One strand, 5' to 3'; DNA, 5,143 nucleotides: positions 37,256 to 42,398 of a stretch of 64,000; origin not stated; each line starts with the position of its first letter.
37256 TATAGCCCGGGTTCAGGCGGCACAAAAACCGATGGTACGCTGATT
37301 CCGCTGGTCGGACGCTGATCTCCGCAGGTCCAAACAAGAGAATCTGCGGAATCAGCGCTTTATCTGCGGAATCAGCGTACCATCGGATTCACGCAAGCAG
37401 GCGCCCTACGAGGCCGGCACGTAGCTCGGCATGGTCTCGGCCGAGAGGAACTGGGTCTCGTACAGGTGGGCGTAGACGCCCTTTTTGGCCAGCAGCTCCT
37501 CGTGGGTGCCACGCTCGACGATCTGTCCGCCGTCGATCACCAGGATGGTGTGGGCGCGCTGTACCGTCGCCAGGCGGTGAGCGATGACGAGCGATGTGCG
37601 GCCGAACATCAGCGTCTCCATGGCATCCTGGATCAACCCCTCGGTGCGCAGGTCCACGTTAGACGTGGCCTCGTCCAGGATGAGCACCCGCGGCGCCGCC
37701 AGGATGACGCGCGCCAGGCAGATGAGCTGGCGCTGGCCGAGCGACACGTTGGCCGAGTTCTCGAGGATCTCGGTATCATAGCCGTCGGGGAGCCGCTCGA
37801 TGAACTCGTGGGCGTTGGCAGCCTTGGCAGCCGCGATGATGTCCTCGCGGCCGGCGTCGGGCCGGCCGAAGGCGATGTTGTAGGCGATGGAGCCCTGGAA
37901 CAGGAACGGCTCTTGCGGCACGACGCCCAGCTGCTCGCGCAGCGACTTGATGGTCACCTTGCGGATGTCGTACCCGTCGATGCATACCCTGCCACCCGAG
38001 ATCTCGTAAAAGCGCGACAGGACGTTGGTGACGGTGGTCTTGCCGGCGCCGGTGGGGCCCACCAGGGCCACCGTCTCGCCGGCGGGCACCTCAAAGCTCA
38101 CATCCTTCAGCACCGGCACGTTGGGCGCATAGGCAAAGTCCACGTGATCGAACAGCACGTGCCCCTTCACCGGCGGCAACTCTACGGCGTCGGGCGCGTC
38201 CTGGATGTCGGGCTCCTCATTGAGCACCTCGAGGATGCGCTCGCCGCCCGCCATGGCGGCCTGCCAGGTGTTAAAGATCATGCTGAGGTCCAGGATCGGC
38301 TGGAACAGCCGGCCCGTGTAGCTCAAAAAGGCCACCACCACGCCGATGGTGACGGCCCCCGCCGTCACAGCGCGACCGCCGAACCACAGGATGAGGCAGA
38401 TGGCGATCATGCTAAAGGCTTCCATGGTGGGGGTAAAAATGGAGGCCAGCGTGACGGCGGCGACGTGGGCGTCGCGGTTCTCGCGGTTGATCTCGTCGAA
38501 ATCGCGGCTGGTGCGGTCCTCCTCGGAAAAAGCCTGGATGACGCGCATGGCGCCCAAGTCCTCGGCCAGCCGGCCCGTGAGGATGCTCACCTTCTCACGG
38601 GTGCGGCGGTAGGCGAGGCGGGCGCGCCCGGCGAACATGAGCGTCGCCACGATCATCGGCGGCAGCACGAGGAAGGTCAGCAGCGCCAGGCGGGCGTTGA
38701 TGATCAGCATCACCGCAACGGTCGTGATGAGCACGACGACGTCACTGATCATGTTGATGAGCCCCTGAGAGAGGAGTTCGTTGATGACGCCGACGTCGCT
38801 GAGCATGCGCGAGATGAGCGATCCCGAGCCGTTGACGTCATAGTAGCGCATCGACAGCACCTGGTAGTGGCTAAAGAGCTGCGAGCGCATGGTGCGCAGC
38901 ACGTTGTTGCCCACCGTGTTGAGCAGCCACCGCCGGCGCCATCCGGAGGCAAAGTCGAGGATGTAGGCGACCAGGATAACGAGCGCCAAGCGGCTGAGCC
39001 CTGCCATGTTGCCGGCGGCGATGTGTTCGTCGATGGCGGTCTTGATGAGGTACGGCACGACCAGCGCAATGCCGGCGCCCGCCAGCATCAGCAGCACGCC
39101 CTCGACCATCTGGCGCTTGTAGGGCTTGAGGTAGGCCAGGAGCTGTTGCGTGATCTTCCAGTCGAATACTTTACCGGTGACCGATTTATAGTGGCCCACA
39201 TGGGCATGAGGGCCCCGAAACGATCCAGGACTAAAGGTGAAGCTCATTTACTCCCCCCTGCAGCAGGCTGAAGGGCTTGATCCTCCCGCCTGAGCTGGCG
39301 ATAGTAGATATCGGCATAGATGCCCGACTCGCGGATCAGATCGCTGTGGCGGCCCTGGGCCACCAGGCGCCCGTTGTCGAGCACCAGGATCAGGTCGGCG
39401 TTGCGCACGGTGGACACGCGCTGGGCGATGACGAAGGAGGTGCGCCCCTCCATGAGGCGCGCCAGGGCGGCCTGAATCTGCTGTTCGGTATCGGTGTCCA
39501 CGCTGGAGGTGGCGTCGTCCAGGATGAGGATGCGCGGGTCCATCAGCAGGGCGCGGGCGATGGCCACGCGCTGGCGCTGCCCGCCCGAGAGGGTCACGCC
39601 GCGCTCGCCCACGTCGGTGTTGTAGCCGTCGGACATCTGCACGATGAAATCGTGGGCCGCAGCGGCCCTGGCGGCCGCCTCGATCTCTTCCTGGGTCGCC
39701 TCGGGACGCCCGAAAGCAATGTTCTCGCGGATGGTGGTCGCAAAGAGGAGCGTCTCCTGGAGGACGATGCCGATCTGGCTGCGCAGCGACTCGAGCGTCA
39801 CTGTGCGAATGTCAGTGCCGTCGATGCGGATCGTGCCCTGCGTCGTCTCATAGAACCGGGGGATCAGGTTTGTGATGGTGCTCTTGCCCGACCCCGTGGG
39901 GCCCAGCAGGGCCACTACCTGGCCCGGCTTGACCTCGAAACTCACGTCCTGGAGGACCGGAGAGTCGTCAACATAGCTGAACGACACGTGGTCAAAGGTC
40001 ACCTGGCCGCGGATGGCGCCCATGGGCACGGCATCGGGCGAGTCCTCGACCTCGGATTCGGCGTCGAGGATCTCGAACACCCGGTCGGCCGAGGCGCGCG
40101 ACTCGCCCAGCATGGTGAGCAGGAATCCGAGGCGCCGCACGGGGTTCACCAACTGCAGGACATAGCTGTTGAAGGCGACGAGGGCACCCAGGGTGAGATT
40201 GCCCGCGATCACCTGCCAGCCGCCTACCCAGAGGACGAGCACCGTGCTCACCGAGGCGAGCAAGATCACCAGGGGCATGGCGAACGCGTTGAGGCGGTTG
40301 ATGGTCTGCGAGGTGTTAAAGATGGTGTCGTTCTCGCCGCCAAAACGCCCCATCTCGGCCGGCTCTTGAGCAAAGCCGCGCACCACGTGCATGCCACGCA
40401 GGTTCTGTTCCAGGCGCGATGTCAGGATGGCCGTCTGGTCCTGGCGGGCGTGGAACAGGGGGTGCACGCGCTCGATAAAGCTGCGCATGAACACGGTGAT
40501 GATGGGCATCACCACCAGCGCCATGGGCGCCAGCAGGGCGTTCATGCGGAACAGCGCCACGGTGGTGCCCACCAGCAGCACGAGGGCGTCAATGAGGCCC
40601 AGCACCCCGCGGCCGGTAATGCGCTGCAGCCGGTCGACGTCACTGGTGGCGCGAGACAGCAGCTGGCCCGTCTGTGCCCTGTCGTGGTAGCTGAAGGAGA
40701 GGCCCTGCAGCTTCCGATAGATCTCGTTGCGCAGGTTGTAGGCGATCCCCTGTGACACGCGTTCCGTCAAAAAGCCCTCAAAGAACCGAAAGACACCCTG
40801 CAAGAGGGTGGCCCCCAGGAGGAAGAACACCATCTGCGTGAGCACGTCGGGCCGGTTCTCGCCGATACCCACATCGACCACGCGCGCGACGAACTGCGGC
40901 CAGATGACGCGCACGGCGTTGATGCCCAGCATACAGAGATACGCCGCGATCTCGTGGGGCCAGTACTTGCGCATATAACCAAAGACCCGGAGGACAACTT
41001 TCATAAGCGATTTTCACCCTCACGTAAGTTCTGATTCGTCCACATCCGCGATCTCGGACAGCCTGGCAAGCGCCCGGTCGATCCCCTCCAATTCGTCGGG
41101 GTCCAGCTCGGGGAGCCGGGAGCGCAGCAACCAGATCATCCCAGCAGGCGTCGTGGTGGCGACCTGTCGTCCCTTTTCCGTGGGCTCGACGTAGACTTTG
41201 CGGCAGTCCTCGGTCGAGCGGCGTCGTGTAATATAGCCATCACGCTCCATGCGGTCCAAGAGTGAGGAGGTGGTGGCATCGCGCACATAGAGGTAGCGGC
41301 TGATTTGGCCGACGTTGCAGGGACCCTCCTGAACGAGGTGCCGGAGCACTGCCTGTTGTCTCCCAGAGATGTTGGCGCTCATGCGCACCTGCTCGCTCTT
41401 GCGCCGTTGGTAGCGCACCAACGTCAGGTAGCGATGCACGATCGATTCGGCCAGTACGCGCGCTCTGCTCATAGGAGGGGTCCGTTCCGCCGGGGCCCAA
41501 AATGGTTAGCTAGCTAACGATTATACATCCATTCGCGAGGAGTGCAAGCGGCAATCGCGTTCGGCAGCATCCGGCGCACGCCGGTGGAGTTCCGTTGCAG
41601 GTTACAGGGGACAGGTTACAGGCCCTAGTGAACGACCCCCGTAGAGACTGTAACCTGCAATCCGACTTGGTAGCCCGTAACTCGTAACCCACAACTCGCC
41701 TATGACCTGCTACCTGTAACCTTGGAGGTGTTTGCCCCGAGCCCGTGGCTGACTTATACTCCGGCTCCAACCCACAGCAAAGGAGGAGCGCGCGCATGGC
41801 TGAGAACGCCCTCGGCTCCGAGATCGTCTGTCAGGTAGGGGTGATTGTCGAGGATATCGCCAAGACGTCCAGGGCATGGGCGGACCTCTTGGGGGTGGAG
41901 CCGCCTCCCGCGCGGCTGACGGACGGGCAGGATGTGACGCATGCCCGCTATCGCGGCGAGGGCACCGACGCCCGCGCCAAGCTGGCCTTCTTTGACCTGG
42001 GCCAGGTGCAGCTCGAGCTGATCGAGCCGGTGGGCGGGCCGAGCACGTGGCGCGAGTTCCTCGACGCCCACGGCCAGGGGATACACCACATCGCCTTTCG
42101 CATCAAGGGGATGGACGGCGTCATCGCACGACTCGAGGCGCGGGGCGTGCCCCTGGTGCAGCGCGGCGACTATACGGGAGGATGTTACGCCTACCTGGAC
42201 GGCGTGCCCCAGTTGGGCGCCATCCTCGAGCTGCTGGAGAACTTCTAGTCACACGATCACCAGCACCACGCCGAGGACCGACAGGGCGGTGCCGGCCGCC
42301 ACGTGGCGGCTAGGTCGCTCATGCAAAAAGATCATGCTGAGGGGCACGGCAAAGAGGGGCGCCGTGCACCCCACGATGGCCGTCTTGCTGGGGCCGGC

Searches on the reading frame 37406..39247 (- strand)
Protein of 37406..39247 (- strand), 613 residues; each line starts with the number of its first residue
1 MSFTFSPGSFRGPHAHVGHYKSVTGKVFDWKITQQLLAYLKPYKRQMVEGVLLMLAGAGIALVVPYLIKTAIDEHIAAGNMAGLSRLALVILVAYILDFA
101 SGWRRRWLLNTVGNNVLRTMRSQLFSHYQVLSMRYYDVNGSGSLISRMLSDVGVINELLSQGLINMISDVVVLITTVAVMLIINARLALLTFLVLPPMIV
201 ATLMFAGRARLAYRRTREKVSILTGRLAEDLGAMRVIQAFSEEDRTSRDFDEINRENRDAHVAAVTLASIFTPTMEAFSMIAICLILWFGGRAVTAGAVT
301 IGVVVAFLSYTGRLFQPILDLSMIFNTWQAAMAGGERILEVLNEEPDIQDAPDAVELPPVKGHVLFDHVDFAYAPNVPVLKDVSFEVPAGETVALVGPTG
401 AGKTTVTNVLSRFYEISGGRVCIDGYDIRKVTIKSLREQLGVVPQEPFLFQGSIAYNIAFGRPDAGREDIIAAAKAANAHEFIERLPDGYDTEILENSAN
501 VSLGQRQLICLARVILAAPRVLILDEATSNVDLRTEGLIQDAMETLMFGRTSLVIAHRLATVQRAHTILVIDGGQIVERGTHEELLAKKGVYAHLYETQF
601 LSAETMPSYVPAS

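Call 14: search_protein_families(library=pfam, proteins=[window:37406-39247:-], max_evalue=0.001)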
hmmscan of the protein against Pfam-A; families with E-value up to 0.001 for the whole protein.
window:37406-39247:- (613 aa): 4 families
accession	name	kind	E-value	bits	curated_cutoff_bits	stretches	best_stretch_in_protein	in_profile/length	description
PF00664.28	ABC_membrane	-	2.9e-49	168.6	28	1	50-317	4-273/274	ABC transporter transmembrane region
PF00005.33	ABC_tran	-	3.9e-31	108.9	25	1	380-529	1-137/137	ABC transporter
PF13604.12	AAA_30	-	0.00056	20.1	27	0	393-441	21-67/191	AAA domain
PF13304.12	AAA_21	-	0.00077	20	27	0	394-430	3-56/304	AAA domain, putative AbiEii toxin, Type IV TA system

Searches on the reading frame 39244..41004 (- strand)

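Call 14: search_protein_families(library=pfam, proteins=[window:39244-41004:-], max_evalue=0.001)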
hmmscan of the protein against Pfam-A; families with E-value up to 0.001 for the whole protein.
window:39244-41004:- (586 aa): 4 families
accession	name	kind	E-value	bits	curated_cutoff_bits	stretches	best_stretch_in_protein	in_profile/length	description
PF00664.28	ABC_membrane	-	1.5e-46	159.7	28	1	22-289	5-274/274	ABC transporter transmembrane region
PF00005.33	ABC_tran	-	1.1e-35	123.7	25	1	351-500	1-137/137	ABC transporter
PF13191.12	AAA_16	-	4.2e-05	24.6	32.6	1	360-521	24-162/167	AAA ATPase domain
PF02463.25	SMC_N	-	8.2e-05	22.6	40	0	385-539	104-208/220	RecF/RecN/SMC N terminal domain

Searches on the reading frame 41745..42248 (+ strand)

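Call 14: search_protein_families(library=pfam, proteins=[window:41745-42248:+], max_evalue=0.001)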
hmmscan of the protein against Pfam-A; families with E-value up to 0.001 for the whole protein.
window:41745-42248:+ (167 aa): 3 families
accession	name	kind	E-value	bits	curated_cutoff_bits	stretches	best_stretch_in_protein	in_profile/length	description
PF13669.12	Glyoxalase_4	-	6.7e-23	81.5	27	1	29-146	1-104/109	Glyoxalase/Bleomycin resistance protein/Dioxygenase superfamily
PF00903.31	Glyoxalase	-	4.2e-05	24.3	20.6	1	30-147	4-106/121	Glyoxalase/Bleomycin resistance protein/Dioxygenase superfamily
PF13468.12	Glyoxalase_3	-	0.00027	21.5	25.1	1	31-143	4-108/176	Glyoxalase-like domain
